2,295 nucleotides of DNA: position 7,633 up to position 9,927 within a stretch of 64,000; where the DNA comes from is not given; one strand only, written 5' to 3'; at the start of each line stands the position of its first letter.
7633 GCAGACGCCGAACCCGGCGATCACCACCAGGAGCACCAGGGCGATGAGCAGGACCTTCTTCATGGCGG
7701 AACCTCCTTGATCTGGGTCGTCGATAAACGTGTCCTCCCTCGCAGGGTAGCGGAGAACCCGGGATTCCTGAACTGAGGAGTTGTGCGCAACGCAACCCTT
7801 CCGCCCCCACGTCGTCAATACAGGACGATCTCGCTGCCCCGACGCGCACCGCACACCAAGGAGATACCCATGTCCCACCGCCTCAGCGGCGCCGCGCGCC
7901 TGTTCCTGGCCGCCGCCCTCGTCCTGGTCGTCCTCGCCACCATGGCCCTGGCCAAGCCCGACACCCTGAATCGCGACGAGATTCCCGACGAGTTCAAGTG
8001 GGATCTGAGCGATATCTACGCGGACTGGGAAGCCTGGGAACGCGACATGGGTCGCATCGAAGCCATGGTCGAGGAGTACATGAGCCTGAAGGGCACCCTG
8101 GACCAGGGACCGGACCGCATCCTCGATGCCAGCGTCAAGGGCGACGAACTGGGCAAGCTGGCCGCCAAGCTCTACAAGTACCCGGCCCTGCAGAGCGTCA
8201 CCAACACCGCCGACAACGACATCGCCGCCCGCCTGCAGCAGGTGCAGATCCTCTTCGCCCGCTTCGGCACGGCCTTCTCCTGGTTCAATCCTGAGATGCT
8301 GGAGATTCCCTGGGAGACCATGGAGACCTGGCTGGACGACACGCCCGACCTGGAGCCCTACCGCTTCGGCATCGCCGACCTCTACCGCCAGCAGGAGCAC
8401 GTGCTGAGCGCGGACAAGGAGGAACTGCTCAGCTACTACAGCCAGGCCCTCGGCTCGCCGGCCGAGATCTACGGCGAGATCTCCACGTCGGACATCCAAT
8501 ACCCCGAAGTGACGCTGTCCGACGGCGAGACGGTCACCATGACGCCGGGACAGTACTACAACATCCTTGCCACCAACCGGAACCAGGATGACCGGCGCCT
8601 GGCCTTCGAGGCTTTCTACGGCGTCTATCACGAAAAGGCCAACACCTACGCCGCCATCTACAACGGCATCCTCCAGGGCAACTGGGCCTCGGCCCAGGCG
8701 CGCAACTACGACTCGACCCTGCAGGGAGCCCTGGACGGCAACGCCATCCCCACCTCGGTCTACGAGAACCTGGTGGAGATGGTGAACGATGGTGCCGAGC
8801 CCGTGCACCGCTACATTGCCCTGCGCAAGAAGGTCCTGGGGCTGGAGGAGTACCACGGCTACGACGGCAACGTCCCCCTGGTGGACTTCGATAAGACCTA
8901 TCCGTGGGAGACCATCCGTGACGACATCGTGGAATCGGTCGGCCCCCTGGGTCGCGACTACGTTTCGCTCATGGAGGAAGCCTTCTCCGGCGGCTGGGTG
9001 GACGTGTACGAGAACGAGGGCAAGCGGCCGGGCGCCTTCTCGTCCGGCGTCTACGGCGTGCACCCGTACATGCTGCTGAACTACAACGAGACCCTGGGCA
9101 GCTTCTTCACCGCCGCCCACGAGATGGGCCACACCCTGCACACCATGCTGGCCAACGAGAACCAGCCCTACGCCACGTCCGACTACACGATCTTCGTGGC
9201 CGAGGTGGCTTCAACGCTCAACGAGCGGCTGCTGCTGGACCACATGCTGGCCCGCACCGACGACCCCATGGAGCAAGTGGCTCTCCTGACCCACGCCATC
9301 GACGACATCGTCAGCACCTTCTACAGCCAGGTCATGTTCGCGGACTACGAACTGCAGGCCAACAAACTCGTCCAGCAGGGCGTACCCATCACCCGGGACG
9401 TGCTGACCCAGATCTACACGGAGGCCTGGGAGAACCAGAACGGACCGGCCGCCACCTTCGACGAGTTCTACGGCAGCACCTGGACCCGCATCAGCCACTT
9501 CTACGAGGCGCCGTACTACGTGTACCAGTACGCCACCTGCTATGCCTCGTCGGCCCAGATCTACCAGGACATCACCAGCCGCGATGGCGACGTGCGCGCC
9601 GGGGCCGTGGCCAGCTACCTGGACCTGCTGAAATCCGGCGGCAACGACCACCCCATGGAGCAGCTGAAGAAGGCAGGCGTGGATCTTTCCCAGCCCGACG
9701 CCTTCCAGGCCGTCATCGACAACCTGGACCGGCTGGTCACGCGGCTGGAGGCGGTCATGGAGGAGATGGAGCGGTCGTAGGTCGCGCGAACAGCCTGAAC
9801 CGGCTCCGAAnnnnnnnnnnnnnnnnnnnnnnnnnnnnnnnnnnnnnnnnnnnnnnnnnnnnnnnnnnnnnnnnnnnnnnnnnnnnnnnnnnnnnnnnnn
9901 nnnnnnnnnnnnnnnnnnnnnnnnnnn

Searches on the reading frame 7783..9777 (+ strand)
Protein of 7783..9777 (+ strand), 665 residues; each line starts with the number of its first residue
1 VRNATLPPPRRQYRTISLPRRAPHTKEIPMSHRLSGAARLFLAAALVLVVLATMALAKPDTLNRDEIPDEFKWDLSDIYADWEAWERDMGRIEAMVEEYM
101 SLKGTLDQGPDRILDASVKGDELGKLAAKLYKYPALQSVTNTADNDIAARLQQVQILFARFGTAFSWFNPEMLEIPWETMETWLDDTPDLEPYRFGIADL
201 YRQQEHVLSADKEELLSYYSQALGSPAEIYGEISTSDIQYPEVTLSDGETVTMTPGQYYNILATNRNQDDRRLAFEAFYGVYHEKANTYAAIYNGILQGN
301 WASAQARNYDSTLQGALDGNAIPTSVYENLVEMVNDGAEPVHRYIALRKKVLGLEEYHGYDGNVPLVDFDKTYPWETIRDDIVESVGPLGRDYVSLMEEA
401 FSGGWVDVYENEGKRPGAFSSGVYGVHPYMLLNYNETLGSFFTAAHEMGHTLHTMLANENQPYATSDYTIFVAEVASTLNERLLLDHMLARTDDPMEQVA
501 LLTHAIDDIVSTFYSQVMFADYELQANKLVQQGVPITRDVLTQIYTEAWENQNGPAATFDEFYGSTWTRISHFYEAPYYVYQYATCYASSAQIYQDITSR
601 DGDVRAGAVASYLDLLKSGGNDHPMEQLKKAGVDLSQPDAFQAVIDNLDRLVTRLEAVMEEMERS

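Call 76: search_protein_families(library=pfam, proteins=[window:7783-9777:+], max_evalue=0.00001)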
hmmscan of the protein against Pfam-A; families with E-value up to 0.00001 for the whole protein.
window:7783-9777:+ (665 aa): 2 families
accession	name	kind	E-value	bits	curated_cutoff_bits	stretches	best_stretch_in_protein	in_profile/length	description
PF01432.26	Peptidase_M3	-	5e-66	224.4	27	1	262-643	2-453/457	Peptidase family M3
PF08439.15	Peptidase_M3_N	-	2.3e-17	63.4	25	1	171-239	1-69/70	Oligopeptidase F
